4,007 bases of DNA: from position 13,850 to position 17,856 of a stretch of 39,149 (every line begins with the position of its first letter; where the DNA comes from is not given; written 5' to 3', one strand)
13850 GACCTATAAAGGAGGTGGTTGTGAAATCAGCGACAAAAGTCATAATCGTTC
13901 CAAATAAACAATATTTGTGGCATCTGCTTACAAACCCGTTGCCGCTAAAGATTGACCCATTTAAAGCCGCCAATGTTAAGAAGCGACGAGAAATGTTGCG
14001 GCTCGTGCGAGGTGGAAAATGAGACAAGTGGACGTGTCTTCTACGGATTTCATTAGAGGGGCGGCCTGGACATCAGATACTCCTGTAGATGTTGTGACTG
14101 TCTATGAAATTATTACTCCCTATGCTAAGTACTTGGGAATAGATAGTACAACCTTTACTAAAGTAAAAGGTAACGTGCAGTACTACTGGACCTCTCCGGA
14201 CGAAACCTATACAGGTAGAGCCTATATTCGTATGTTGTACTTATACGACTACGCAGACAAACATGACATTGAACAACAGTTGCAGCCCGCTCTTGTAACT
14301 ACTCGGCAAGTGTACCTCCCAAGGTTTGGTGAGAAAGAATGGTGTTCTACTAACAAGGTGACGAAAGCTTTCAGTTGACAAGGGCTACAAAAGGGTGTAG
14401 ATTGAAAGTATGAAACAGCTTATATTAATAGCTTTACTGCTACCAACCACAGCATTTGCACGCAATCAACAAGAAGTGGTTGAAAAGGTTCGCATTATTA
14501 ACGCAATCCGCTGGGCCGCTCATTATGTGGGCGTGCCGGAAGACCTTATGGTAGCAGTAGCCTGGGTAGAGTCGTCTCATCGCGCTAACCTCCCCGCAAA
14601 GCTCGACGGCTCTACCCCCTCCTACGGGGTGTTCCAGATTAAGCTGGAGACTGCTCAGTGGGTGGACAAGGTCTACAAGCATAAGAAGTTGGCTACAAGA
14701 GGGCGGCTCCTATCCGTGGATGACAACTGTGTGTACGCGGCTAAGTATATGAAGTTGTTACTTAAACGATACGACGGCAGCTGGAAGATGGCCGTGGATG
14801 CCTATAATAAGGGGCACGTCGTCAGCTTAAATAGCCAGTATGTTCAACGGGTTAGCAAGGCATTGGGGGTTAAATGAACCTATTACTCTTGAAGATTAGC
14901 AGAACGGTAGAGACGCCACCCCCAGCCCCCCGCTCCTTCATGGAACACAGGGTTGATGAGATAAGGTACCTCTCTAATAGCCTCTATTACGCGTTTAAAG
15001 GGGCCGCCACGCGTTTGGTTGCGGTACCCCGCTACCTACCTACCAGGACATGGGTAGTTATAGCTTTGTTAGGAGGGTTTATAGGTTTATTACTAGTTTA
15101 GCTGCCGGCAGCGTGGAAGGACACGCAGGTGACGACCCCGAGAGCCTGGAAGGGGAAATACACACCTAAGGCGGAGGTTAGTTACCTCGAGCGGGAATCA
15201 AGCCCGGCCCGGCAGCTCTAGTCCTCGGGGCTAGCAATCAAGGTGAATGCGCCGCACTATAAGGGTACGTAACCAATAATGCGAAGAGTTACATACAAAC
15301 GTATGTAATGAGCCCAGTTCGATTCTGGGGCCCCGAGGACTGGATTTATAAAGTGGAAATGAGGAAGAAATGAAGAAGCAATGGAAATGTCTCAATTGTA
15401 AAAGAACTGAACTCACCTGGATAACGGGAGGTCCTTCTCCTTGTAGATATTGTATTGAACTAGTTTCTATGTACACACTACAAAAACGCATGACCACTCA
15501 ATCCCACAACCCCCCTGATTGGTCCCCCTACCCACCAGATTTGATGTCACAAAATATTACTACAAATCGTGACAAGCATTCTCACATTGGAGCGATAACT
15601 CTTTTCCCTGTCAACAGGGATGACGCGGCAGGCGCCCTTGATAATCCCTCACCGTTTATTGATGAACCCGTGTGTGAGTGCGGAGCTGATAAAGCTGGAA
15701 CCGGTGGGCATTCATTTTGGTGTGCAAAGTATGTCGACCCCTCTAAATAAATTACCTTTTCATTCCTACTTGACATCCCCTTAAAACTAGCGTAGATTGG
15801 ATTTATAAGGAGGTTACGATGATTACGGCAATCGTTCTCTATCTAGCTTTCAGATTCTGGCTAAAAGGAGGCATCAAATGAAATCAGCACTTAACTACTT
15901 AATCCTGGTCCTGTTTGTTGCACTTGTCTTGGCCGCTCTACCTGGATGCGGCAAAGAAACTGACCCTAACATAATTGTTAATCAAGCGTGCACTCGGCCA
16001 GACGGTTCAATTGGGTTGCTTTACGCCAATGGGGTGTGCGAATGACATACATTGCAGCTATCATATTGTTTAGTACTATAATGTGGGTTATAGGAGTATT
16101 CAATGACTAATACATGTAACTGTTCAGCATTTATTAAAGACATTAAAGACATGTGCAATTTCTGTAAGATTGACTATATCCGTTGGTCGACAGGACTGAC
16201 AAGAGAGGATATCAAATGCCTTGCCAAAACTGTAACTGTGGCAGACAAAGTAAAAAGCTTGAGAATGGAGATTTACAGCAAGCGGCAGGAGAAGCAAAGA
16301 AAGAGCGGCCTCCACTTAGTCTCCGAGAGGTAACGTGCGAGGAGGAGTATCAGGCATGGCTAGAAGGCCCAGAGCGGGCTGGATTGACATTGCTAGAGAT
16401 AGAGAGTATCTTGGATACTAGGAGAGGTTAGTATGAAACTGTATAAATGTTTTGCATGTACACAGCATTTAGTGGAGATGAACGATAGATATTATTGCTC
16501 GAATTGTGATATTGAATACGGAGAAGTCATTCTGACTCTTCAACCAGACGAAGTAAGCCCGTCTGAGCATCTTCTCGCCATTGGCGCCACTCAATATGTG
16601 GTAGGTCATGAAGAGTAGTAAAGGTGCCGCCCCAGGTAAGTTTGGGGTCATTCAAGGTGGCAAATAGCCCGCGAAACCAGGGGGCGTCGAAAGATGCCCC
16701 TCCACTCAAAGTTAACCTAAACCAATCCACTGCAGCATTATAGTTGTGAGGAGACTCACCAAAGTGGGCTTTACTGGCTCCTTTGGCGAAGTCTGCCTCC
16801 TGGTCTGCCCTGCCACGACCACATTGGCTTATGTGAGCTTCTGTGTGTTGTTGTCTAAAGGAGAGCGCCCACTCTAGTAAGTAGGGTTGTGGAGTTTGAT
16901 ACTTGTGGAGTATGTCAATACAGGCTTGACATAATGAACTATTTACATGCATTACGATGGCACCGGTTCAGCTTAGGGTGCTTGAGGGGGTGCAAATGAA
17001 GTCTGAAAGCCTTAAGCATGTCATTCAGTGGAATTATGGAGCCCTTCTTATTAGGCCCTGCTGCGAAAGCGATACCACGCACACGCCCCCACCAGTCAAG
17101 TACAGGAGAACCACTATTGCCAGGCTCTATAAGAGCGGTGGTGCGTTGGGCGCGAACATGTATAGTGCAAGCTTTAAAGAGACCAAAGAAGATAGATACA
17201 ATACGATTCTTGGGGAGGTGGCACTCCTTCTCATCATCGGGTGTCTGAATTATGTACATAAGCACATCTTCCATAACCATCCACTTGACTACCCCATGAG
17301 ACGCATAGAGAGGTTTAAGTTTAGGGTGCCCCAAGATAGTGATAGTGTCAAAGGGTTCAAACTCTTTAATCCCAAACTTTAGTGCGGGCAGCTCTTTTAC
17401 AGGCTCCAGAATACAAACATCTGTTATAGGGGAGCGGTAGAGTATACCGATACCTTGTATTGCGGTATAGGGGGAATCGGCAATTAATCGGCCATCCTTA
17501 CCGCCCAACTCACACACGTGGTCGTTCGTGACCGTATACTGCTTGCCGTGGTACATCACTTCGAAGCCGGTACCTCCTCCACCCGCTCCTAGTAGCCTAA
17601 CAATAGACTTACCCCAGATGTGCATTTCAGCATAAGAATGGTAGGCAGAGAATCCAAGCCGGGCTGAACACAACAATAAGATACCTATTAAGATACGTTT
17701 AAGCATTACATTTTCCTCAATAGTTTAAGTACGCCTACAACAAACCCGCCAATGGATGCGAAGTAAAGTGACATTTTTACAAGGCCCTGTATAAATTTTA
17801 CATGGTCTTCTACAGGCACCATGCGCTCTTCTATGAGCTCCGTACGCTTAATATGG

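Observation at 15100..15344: Two back-to-back tRNA-like structured RNAs in the only large gene-free gap of the plus-strand operon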

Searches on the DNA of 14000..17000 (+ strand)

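Call 7: search_dna_similar(query=window:14000-17000:+, collection=phages, mode=distant, max_rows=30)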
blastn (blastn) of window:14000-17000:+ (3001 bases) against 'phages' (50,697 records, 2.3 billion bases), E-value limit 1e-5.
No match.

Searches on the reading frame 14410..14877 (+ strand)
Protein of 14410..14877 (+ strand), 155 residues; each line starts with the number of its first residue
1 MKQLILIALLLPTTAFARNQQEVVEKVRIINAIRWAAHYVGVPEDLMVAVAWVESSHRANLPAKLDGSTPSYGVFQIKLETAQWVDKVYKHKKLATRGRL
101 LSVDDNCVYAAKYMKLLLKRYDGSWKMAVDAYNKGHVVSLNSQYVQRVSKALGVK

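Call 11: search_protein_families(library=pfam, proteins=[window:14410-14877:+], max_evalue=0.01)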
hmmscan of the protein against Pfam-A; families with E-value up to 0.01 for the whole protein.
window:14410-14877:+ (155 aa): 1 family
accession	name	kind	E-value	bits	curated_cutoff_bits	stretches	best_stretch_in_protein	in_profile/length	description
PF01464.25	SLT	-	5.7e-13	48.9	21.3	1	35-137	5-99/117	Transglycosylase SLT domain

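Call 12: search_protein_families(library=phrogs, proteins=[window:14410-14877:+], max_evalue=0.001)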
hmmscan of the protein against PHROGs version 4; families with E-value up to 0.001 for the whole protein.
window:14410-14877:+ (155 aa): 5 families
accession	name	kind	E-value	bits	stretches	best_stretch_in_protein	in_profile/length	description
phrog_600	-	unknown function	2.2e-12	48.1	1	46-151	53-164/178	unknown function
phrog_342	-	head and packaging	4.7e-11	42.4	1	32-136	18-112/1235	internal virion protein with endolysin domain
phrog_21776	-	other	3.6e-05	24.6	1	32-136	97-210/238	transglycosylase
phrog_669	-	lysis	6.8e-05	21.3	1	37-135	929-1019/1946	endolysin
phrog_2013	-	tail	0.00089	19.1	0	110-135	537-562/657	lytic tail protein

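Call 13: find_related_loci(query=window:14410-14877:+, collection=viral_contigs, flank=3000)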
Query window:14410-14877:+ (155 aa) in viral_contigs; peptide patterns used: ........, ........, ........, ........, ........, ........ (x = any residue, [..] = any of these).
4 stretches matched a pattern, but none encodes a relative of the query by tblastn (E <= 1e-3).

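Call 18: find_encoding_contigs(protein=window:14410-14877:+, flank=3000, max_places=10)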
Protein window:14410-14877:+ (155 aa): no gene with exactly this product is on record in the collection.

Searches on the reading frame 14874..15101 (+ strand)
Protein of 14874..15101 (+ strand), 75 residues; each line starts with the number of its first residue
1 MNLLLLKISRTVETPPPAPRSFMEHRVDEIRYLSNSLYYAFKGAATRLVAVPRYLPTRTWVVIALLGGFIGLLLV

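Call 11: search_protein_families(library=pfam, proteins=[window:14874-15101:+], max_evalue=0.01)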
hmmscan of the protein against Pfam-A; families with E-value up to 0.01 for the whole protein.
window:14874-15101:+ (75 aa): 0 families

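Call 12: search_protein_families(library=phrogs, proteins=[window:14874-15101:+], max_evalue=0.001)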
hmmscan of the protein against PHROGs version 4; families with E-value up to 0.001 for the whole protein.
window:14874-15101:+ (75 aa): 0 families

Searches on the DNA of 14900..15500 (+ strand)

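Call 4: search_rna_families(source=window, start=14900, end=15500, threshold=evalue, max_evalue=10, show_alignments=4)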
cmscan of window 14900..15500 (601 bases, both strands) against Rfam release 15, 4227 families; matches with E-value up to 10: 3.
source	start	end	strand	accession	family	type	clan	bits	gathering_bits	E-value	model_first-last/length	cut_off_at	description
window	15128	15163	-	RF01357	CRISPR-DR31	Gene; CRISPR;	-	14.6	35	4.6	1-37/37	no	CRISPR RNA direct repeat element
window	15388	15415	-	RF04354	Plastid-ycf2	Cis-reg;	-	14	65.7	7.7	41-68/75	no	Plastid-ycf2 5UTR RNA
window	15155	15220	+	RF02760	sR035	Gene; sRNA;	-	9.1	233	7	1-206/206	no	sR035 sRNA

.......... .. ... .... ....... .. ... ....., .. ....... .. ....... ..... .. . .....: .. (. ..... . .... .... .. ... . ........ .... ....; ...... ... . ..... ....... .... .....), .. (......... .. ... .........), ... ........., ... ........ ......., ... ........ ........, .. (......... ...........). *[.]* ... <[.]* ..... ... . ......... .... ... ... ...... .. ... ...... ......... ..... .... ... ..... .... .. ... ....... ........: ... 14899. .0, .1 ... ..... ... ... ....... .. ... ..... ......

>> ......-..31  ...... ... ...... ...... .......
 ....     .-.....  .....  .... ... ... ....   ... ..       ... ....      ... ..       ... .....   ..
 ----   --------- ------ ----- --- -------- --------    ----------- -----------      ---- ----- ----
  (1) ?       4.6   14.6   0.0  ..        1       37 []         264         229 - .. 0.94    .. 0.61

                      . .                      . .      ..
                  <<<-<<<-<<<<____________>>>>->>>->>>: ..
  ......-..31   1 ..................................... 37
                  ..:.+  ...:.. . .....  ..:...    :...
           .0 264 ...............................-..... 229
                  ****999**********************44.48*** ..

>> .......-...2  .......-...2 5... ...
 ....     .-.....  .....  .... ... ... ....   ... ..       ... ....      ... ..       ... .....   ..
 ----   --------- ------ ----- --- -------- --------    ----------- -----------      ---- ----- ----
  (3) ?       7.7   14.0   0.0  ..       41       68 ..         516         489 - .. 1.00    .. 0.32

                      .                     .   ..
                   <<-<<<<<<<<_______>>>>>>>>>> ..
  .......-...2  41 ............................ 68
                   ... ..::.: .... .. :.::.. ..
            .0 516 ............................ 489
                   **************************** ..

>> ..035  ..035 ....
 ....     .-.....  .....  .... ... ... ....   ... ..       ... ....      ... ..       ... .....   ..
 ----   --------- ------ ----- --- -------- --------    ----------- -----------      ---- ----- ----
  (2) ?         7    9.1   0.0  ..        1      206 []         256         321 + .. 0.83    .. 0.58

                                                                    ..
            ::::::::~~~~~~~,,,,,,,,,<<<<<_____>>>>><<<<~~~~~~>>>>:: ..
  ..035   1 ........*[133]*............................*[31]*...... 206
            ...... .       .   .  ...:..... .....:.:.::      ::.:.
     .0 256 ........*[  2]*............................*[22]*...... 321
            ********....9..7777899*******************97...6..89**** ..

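Call 116: search_dna_similar(query=window:15100-15217:+, collection=phages, mode=distant, max_evalue=1, max_rows=30)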
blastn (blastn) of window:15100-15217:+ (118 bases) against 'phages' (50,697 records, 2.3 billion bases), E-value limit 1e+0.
No match.

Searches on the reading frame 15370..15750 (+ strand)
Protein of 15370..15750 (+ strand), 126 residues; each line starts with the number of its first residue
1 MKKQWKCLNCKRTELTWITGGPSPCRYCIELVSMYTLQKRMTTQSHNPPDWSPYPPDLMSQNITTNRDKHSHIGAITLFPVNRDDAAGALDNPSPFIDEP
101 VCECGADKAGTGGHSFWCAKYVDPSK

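Call 11: search_protein_families(library=pfam, proteins=[window:15370-15750:+], max_evalue=0.01)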
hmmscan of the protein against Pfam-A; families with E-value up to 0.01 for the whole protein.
window:15370-15750:+ (126 aa): 0 families

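Call 12: search_protein_families(library=phrogs, proteins=[window:15370-15750:+], max_evalue=0.001)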
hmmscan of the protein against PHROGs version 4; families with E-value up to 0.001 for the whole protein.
window:15370-15750:+ (126 aa): 0 families

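Call 14: find_related_loci(query=window:15370-15750:+, collection=viral_contigs, flank=3000)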
Query window:15370-15750:+ (126 aa) in viral_contigs; peptide patterns used: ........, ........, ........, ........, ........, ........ (x = any residue, [..] = any of these).
3 stretches matched a pattern, but none encodes a relative of the query by tblastn (E <= 1e-3).

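Call 17: find_encoding_contigs(protein=window:15370-15750:+, flank=3000, max_places=10)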
Protein window:15370-15750:+ (126 aa): 3 contigs read that carry it; 1 place shown.
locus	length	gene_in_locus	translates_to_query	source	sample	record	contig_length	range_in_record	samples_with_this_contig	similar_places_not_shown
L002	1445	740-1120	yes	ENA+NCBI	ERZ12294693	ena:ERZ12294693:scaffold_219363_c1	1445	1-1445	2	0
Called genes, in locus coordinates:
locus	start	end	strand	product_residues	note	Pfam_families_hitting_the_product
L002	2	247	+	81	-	?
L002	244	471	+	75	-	-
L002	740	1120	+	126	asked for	-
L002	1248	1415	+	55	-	-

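Call 19: find_homologous_proteins(query=window:15370-15750:+, max_evalue=0.001)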
Query window:15370-15750:+: 2 candidates shared short words with the query, none scored E <= 0.001.

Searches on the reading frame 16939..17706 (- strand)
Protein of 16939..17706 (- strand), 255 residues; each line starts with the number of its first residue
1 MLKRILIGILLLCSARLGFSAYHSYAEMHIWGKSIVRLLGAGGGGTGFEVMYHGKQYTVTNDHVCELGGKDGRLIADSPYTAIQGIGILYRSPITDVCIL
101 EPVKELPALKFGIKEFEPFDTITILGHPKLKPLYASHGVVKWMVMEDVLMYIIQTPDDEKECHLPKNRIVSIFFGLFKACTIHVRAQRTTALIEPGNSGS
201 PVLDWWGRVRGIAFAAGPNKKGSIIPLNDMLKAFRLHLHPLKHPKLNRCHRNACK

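Call 12: search_protein_families(library=phrogs, proteins=[window:16939-17706:-], max_evalue=0.001)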
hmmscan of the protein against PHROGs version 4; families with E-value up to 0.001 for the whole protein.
window:16939-17706:- (255 aa): 1 family
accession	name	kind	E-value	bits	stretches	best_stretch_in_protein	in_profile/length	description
phrog_11383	-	unknown function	8.3e-05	23.1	0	189-216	300-327/462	-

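Call 68: search_protein_families(library=pfam, proteins=[window:16939-17706:-], max_evalue=0.01)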
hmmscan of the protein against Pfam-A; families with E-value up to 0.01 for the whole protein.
window:16939-17706:- (255 aa): 1 family
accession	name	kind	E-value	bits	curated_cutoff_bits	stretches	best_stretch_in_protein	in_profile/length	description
PF13365.12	Trypsin_2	-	3.5e-09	38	27.6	1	45-212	1-144/144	Trypsin-like peptidase domain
